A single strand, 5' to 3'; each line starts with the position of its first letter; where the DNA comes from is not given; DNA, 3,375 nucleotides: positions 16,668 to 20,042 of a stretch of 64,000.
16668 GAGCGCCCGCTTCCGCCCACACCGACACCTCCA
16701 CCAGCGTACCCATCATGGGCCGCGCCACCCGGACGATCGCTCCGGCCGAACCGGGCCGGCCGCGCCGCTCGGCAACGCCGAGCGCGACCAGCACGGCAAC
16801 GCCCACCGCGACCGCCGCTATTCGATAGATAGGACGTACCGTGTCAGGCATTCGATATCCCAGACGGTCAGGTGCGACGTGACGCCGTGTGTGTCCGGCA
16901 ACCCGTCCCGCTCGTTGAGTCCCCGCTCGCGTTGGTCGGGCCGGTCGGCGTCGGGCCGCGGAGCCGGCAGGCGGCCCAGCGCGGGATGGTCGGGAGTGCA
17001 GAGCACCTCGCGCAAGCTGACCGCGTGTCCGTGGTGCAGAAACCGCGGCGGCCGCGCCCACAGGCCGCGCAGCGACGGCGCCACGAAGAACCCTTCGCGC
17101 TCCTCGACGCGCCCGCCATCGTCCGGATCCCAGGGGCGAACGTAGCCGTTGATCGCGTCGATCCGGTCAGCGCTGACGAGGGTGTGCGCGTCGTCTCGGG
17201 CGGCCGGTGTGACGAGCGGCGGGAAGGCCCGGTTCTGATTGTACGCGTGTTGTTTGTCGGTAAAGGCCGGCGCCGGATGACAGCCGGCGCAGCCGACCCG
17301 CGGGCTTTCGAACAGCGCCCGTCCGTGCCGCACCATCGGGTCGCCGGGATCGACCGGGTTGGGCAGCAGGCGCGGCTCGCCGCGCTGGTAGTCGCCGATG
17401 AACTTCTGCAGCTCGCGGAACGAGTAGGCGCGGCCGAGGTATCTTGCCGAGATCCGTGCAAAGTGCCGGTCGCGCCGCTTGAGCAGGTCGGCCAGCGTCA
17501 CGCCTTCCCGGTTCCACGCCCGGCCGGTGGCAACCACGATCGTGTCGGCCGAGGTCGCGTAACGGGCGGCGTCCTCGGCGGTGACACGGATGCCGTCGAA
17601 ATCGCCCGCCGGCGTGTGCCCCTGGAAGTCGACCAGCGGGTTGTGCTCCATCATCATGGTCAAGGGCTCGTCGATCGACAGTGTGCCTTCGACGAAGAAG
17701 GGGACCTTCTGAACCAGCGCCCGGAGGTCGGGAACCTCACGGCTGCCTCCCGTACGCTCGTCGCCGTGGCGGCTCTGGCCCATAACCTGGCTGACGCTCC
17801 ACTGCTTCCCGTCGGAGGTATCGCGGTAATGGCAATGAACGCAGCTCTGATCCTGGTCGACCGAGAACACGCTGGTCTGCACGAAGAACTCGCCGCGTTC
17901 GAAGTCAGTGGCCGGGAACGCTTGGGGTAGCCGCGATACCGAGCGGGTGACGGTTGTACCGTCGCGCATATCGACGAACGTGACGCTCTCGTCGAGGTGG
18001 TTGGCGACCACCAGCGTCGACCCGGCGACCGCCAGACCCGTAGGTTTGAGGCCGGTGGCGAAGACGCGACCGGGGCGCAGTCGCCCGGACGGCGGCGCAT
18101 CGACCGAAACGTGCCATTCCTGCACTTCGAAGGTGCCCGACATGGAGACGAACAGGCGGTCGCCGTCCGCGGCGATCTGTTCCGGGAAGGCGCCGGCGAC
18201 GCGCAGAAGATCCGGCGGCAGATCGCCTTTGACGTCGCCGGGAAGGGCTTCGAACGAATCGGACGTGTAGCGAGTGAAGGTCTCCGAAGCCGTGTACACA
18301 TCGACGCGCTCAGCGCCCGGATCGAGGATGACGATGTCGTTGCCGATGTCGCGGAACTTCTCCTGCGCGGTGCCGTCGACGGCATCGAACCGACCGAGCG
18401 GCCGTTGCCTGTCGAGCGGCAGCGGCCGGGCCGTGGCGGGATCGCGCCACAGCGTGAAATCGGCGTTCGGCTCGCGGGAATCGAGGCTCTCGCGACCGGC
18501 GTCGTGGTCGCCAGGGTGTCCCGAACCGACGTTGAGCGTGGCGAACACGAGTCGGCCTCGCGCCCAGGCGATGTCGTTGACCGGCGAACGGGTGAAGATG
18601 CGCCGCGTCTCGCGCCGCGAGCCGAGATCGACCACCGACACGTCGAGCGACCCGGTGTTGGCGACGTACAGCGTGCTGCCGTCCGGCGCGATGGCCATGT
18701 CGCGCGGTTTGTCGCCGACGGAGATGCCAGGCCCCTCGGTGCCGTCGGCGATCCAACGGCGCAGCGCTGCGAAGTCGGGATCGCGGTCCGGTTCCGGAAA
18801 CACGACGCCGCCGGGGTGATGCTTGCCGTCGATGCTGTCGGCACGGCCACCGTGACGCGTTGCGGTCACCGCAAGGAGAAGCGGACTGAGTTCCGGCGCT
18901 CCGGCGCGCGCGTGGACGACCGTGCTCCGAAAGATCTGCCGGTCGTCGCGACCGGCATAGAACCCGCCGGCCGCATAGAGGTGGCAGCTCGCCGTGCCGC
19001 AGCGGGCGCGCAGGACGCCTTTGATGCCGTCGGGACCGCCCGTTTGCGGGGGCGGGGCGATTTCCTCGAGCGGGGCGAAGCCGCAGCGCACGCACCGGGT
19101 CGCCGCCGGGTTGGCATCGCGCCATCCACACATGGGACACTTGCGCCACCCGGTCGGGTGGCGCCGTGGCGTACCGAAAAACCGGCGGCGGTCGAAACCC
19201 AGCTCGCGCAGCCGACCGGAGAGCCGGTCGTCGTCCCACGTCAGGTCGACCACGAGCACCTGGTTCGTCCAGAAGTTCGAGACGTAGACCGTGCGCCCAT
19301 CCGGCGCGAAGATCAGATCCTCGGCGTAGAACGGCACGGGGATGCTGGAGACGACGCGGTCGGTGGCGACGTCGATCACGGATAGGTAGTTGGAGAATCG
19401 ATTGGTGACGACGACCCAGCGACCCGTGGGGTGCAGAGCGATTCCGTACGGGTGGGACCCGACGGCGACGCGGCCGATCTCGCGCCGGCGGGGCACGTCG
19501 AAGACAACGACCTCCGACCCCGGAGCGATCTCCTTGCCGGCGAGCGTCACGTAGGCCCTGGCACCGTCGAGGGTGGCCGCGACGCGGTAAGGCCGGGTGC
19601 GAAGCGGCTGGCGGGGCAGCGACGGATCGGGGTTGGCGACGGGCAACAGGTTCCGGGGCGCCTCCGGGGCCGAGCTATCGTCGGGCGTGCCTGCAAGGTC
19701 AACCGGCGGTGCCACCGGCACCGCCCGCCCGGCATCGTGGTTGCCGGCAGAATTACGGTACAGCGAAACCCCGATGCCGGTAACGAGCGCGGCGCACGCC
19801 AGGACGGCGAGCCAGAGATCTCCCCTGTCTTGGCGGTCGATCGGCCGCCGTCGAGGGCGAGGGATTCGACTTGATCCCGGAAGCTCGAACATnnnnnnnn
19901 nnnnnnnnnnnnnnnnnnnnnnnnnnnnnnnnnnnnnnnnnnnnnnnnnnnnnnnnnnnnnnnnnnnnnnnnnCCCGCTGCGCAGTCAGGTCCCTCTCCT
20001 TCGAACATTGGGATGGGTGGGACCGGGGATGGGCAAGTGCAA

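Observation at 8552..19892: Non-canonical cytochrome-coupled Rnf-type cluster: two giant beta-propeller/haem proteins, ApbE, a pentahaem cytochrome and rnfC-G-(A/E)-D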

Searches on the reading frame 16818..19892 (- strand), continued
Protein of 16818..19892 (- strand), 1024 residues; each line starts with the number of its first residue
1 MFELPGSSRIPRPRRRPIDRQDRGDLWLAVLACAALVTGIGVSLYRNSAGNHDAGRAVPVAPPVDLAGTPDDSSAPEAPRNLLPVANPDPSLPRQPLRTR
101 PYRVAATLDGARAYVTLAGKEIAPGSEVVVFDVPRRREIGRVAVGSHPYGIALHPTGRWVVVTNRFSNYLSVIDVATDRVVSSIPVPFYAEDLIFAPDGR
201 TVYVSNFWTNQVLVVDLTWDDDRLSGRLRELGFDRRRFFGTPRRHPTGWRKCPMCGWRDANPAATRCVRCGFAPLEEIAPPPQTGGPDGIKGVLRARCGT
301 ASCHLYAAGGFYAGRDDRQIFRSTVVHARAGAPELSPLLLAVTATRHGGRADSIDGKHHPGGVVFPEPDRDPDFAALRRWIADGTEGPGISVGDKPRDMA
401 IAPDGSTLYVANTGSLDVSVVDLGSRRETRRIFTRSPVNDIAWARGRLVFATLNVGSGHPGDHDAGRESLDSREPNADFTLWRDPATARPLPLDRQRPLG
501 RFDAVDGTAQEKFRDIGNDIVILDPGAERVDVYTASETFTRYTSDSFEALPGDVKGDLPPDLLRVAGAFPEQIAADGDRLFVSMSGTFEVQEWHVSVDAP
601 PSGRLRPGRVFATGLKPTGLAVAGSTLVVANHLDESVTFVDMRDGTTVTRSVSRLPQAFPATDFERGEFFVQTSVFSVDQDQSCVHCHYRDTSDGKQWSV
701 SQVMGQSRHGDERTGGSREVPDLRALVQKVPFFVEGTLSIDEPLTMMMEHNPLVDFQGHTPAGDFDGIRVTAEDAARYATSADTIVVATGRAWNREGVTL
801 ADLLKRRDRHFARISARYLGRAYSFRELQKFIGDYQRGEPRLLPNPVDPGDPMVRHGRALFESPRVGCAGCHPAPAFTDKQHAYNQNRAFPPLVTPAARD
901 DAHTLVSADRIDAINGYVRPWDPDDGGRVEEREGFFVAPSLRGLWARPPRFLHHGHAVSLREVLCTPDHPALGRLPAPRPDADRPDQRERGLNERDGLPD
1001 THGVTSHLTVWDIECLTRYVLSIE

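Call 64: fold_search(model_id=the predicted structure, library=pdb)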
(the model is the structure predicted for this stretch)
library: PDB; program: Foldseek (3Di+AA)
matches with E <= 10: 1871; with E <= 0.001: 1467
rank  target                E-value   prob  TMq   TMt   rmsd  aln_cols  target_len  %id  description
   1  5c2v_B                3.7e-17  1.00  0.26  0.72   9.5       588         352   13  Kuenenia stuttgartiensis Hydrazine Synthase (released 2015-10-14)
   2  1l0q_A                3.2e-15  1.00  0.24  0.60  10.2       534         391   14  Tandem YVTN beta-propeller and PKD domains from an archaeal surface layer protein (released 2002-11-06)
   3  5i2t                  1.9e-12  1.00  0.15  0.23  21.2       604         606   10  Domain characterization of the WD protein Pwp2 and their relevance in ribosome biogenesis (released 2017-06-21)
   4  9e2g_2B               9.2e-12  1.00  0.16  0.25  23.0       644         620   11  Cryo-EM structure of 48 nm repeat of microtubule doublet from T. brucei flagellum (released 2025-03-12)
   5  8iyj_e                1.1e-11  1.00  0.13  0.19  22.5       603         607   12  Cryo-EM structure of the 48-nm repeat doublet microtubule from mouse sperm (released 2023-07-05)
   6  6zqd_UA               2.4e-11  1.00  0.14  0.17  19.6       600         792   11  Cryo-EM structure of the 90S pre-ribosome from Saccharomyces cerevisiae, state Post-A1 (released 2020-09-23)
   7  7mq8_LO               2.4e-11  1.00  0.10  0.12  22.9       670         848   13  Cryo-EM structure of the human SSU processome, state pre-A1 (released 2021-09-22)
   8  9e2g_2C               2.9e-11  1.00  0.15  0.24  24.4       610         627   11  Cryo-EM structure of 48 nm repeat of microtubule doublet from T. brucei flagellum (released 2025-03-12)
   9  2ymu_A                3.4e-11  1.00  0.16  0.28  18.0       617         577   10  Structure of a highly repetitive propeller structure (released 2012-10-17)
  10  8jx8_B                3.6e-11  1.00  0.13  0.10  23.9       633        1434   13  rat megalin head (released 2024-06-19)
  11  8i7o_P1               4.7e-11  1.00  0.11  0.17  23.4       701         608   10  In situ structure of axonemal doublet microtubules in mouse sperm with 16-nm repeat (released 2023-10-11)
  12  9n6z_LO               4.9e-11  1.00  0.10  0.12  22.1       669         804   10  SSU processome maturation and disassembly, State D (released 2025-11-05)
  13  8jxh_B                5.5e-11  1.00  0.13  0.12  24.2       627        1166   11  rat megalin RAP complex wingA (released 2024-06-19)
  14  9n73_LO               6.1e-11  1.00  0.14  0.18  19.5       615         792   10  SSU processome maturation and disassembly, State G (released 2025-10-29)
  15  9e78_0L               1.0e-10  1.00  0.15  0.23  25.0       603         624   10  48-nm repeat of the Leishmania tarentolae doublet microtubule (released 2025-03-12)
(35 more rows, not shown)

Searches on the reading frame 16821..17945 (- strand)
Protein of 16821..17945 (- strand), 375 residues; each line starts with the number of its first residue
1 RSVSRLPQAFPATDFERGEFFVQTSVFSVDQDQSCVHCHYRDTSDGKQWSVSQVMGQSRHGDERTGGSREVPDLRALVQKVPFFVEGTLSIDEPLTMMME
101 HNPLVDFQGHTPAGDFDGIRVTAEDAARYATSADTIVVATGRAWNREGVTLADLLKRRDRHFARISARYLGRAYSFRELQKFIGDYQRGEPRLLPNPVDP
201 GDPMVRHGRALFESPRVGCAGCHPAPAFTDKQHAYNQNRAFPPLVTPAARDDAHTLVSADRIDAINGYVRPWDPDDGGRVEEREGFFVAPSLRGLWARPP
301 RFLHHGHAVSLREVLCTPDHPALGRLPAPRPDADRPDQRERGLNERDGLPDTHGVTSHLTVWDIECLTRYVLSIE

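Call 94: search_solved_structures(query=A9, max_evalue=10, show_alignments=3)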
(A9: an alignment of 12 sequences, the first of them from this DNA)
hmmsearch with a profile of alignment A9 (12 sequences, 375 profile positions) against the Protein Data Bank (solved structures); distinct sequences matched with E-value up to 10: 4.
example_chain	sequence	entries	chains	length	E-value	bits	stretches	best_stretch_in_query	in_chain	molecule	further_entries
5c2v_C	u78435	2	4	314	2.4e-11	46.4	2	204-226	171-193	HYDRAZINE SYNTHASE GAMMA SUBUNIT | Hypothetical (Di heme) protein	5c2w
9qdt_A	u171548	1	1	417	0.014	17.6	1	17-51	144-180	Probable cytochrome c peroxidase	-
3o5c_A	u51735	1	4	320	0.59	12.2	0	204-228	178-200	Cytochrome c551 peroxidase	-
1eys_C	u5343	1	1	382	0.71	12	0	210-234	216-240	PHOTOSYNTHETIC REACTION CENTER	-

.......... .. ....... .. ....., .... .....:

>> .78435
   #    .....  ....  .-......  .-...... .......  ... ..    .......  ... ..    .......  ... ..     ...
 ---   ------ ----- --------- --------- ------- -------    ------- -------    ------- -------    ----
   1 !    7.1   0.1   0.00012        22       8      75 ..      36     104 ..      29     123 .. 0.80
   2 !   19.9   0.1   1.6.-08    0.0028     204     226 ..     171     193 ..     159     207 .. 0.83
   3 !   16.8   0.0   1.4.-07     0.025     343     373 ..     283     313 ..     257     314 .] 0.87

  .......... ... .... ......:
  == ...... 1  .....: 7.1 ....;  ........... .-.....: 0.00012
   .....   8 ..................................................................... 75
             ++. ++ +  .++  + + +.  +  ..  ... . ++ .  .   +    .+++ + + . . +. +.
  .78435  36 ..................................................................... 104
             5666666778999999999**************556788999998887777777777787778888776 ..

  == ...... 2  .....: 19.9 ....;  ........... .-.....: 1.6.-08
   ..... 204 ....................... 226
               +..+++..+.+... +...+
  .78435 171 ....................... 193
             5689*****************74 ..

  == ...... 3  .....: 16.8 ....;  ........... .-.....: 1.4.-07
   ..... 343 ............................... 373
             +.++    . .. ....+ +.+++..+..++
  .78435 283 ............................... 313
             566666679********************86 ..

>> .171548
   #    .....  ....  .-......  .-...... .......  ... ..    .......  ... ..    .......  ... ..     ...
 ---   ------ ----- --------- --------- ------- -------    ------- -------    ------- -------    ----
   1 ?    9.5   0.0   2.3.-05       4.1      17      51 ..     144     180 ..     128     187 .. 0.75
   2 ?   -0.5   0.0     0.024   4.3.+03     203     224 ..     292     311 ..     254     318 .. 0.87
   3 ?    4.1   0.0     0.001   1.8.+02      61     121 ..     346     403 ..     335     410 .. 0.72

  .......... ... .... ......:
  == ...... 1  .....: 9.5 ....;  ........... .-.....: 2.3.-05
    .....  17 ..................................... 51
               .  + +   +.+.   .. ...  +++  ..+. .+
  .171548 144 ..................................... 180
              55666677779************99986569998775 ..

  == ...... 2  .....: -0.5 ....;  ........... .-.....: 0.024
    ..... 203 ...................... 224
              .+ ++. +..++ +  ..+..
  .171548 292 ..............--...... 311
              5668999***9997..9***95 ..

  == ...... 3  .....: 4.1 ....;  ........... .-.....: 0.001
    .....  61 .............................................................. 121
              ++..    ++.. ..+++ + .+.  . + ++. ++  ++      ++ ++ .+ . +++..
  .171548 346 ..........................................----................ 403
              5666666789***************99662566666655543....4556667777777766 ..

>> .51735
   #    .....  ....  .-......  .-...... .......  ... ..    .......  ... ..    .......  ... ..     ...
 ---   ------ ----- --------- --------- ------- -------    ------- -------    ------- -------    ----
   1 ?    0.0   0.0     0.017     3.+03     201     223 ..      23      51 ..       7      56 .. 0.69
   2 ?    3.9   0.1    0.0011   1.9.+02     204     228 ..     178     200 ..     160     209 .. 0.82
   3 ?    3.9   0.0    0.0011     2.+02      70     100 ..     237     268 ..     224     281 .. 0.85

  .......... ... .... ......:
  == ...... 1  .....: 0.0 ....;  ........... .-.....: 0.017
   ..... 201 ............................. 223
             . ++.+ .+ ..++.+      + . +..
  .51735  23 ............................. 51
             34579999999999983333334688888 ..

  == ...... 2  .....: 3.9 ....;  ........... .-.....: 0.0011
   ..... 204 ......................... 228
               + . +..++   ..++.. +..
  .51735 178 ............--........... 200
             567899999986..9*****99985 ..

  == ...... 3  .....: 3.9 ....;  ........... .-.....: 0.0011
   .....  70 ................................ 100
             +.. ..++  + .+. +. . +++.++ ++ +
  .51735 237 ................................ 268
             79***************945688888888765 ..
